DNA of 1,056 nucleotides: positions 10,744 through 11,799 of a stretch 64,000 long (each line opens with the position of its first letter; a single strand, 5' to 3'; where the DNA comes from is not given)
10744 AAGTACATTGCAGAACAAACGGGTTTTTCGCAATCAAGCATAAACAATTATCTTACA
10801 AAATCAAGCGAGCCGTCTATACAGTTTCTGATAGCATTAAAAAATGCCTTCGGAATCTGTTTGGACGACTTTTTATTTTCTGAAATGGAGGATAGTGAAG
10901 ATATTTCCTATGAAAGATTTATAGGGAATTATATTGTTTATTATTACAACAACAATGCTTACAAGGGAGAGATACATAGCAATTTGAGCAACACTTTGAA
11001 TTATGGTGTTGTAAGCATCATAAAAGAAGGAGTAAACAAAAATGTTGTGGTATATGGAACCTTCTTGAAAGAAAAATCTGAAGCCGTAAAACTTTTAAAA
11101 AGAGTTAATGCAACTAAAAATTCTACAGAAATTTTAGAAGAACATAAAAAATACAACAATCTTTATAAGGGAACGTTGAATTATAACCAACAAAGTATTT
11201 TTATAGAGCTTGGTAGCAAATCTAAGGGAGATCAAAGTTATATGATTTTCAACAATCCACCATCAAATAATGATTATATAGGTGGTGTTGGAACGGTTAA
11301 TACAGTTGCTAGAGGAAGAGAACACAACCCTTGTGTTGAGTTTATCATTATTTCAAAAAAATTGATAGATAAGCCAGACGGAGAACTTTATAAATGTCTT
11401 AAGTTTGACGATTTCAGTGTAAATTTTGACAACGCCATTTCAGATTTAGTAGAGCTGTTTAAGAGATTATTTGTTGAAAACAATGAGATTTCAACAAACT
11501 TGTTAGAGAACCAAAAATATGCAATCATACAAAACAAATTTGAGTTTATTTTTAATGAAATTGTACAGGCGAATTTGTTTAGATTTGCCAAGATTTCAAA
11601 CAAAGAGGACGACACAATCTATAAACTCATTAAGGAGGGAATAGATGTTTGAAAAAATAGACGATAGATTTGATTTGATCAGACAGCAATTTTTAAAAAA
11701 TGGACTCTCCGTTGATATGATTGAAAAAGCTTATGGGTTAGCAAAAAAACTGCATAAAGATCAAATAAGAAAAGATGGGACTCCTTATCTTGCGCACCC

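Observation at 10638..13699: Self-contained three-gene operon: XRE-HTH sensor-like protein, hydrolase-only truncated RSH, transglutaminase-fold protein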

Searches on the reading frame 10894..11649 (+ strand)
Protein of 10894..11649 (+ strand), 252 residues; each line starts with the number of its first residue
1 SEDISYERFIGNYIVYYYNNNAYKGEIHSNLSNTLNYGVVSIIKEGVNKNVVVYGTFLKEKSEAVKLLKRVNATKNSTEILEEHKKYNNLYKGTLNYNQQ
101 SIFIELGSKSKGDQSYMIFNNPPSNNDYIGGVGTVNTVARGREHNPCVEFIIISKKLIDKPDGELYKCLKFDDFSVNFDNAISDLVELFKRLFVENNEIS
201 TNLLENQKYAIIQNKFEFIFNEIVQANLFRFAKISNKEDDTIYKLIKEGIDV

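Call 30: search_protein_representatives(protein=window:10894-11649:+)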
Query: 252 residues. Proteins with E-value up to 0.001 (for the whole library): 227; up to 1e-10: 137; up to 1e-30: 12. The best 150 are listed.
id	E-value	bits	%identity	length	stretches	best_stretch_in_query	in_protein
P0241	5.7e-94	330.4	66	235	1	27-251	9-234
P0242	1.1e-79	283.7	49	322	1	3-249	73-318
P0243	7.8e-66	238.3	48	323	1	7-251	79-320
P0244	2.2e-61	223.7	57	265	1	7-190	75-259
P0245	2.2e-60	220.4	60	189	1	46-212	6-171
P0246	2.0e-56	207.5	40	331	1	2-248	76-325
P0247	2.5e-55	203.9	45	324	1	5-248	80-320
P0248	8.5e-54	198.9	40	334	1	7-247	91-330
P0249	2.7e-50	187.4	43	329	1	7-250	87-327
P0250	3.9e-49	183.6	41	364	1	4-248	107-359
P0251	7.2e-41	156.5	38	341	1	5-247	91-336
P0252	1.5e-31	126.1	62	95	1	159-251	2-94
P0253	2.8e-30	121.9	42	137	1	117-249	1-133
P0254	9.0e-30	120.2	33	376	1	6-246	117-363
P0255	3.8e-29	118.2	32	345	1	6-249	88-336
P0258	9.7e-28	113.6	33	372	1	2-249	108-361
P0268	2.2e-23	99.3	29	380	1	6-247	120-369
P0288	2.8e-18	82.6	27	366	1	10-247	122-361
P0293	7.2e-18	81.3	30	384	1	7-246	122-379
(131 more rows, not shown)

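Call 33: find_encoding_contigs(protein=P0258, flank=6000, max_places=3)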
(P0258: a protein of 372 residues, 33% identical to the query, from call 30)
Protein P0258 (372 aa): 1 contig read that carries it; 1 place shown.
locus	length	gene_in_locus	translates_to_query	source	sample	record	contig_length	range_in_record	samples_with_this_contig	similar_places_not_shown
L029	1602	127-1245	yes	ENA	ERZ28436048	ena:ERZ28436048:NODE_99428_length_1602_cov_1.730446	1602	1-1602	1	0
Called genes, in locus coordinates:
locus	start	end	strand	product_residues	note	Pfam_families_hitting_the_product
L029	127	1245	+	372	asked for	PF01381:HTH_3 (weak), PF12844:HTH_19 (weak), PF13443:HTH_26 (weak)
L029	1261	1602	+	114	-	?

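Call 36: find_encoding_contigs(protein=P0268, flank=7000, max_places=3)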
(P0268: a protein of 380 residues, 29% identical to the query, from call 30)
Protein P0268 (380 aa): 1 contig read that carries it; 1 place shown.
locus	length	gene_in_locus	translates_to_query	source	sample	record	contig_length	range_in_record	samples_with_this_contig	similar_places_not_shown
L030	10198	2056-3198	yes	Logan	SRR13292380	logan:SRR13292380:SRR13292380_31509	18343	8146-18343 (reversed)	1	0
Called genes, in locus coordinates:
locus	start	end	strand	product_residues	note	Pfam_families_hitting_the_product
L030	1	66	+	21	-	?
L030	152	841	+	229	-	-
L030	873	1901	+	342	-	PF00710:Asparaginase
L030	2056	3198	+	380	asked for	-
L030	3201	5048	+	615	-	PF13328:HD_4, PF01966:HD (weak), PF02824:TGS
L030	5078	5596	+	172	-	PF01025:GrpE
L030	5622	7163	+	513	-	PF00012:HSP70, PF06723:MreB_Mbl, PF00012:HSP70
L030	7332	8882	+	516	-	PF00012:HSP70, PF06723:MreB_Mbl, PF00012:HSP70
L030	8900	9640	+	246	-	PF01841:Transglut_core (weak)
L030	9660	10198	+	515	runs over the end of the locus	PF00004:AAA, PF07724:AAA_2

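Call 37: find_encoding_contigs(protein=P0250, flank=7000, max_places=2)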
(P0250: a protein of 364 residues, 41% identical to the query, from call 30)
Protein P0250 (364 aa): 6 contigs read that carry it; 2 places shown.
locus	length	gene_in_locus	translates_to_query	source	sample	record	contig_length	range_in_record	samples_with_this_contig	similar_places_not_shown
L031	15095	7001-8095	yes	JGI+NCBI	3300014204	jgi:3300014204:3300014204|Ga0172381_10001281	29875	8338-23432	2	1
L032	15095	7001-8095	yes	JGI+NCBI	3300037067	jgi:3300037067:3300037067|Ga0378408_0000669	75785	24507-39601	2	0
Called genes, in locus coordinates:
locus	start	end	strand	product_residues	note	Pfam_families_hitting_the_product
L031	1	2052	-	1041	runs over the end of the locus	PF00133:tRNA-synt_1, PF09334:tRNA-synt_1g, PF08264:Anticodon_1, PF19302:DUF5915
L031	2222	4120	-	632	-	PF02368:Big_2 (faint), PF21461:HL_N-beta (faint), PF22359:Big-like (weak)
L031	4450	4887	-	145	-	PF13420:Acetyltransf_4 (faint), PF13673:Acetyltransf_10 (weak), PF00583:Acetyltransf_1, PF13508:Acetyltransf_7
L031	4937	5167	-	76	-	-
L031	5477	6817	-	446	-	PF05958:tRNA_U5-meth_tr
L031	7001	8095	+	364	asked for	PF12844:HTH_19, PF01381:HTH_3, PF13443:HTH_26 (weak)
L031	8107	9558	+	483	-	PF13328:HD_4, PF01966:HD (weak), PF02824:TGS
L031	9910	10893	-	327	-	-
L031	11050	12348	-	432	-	PF01336:tRNA_anti-codon, PF00152:tRNA-synt_2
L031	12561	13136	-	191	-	-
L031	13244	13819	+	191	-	PF01205:Impact_N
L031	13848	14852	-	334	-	PF01300:Sua5_yciO_yrdC, PF03481:Sua5_C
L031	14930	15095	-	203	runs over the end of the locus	PF00132:Hexapep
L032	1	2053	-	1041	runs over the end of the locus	PF00133:tRNA-synt_1, PF09334:tRNA-synt_1g, PF08264:Anticodon_1, PF19302:DUF5915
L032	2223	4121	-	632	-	PF02368:Big_2 (faint), PF21461:HL_N-beta (faint), PF22359:Big-like (weak)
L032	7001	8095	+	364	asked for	PF12844:HTH_19, PF01381:HTH_3, PF13443:HTH_26 (weak)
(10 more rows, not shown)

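Call 80: find_encoding_contigs(protein=P0288, flank=6000, max_places=2)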
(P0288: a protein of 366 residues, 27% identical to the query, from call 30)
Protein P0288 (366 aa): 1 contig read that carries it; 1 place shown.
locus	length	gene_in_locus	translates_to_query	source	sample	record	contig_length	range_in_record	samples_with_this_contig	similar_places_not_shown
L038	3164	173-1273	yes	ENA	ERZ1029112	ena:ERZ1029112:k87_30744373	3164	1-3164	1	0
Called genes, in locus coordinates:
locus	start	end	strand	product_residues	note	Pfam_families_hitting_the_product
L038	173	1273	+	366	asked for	-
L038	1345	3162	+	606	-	?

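Call 81: find_encoding_contigs(protein=P0293, flank=6000, max_places=2)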
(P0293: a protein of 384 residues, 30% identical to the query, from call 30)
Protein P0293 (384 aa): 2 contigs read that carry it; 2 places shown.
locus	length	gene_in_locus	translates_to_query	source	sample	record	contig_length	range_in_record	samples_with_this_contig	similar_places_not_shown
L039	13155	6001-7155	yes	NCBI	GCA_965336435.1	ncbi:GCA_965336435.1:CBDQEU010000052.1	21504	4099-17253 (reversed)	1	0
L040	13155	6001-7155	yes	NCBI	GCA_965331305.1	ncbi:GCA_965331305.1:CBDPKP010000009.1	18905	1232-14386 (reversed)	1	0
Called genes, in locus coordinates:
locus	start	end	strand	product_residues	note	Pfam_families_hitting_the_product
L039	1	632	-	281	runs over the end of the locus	PF03372:Exo_endo_phos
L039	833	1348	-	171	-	-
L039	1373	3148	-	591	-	PF02534:T4SS-DNA_transf, PF00270:DEAD (weak), PF10412:TrwB_AAD_bind, PF12696:TraG-D_C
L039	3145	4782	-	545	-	-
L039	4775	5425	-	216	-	PF00574:CLP_protease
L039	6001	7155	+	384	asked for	-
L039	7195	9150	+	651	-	PF13328:HD_4, PF02824:TGS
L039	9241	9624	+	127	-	-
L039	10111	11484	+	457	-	-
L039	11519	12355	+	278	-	PF00149:Metallophos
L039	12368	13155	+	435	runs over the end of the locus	-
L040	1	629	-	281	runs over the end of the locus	PF03372:Exo_endo_phos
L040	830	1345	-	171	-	-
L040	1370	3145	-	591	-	PF02534:T4SS-DNA_transf, PF00270:DEAD (weak), PF10412:TrwB_AAD_bind, PF12696:TraG-D_C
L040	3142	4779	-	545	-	-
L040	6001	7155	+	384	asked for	-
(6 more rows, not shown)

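Call 82: search_protein_families(library=pfam, proteins=[L038:1345-3162:+, L039:7195-9147:+, L030:3201-5045:+, L039:9241-9621:+, L039:10111-11481:+, L030:8900-9637:+, L030:152-838:+], max_evalue=0.01)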
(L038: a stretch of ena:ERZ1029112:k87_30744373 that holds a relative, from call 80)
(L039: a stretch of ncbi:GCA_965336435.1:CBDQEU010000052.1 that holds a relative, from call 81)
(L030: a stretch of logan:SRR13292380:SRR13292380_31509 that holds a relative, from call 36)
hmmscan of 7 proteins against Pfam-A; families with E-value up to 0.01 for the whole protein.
L038:1345-3162:+ (606 aa): 3 families
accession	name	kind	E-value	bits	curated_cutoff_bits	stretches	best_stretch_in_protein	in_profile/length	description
PF13328.12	HD_4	-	2.9e-24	86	27.2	1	189-334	1-145/156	HD domain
PF02824.27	TGS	-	1.6e-05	25.3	22.2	1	542-601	2-59/60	TGS domain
PF01966.28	HD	-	6.4e-05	23.7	22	1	209-312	2-115/116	HD domain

L039:7195-9147:+ (651 aa): 2 families
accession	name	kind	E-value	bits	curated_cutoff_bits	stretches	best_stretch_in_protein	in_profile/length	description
PF02824.27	TGS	-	8.1e-14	51.8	22.2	1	514-571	1-58/60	TGS domain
PF13328.12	HD_4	-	3e-09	37.3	27.2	1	154-290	1-133/156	HD domain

L030:3201-5045:+ (615 aa): 3 families
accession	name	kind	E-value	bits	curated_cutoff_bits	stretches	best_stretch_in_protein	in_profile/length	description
PF13328.12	HD_4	-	6.4e-26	91.4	27.2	1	52-202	1-150/156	HD domain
PF02824.27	TGS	-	3.2e-15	56.3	22.2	2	413-471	3-59/60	TGS domain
PF01966.28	HD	-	1.4e-06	29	22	1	71-175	1-115/116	HD domain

L039:9241-9621:+ (127 aa): 0 families

L039:10111-11481:+ (457 aa): 1 family
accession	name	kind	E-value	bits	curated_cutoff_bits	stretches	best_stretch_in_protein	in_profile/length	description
PF10263.15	SprT-like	-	0.0094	16.2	25.6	0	341-384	31-77/108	SprT-like family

L030:8900-9637:+ (246 aa): 1 family
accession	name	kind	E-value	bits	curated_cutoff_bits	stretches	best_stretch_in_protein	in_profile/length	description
PF01841.26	Transglut_core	-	6.4e-07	30.1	23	1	122-211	20-108/108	Transglutaminase-like superfamily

L030:152-838:+ (229 aa): 0 families
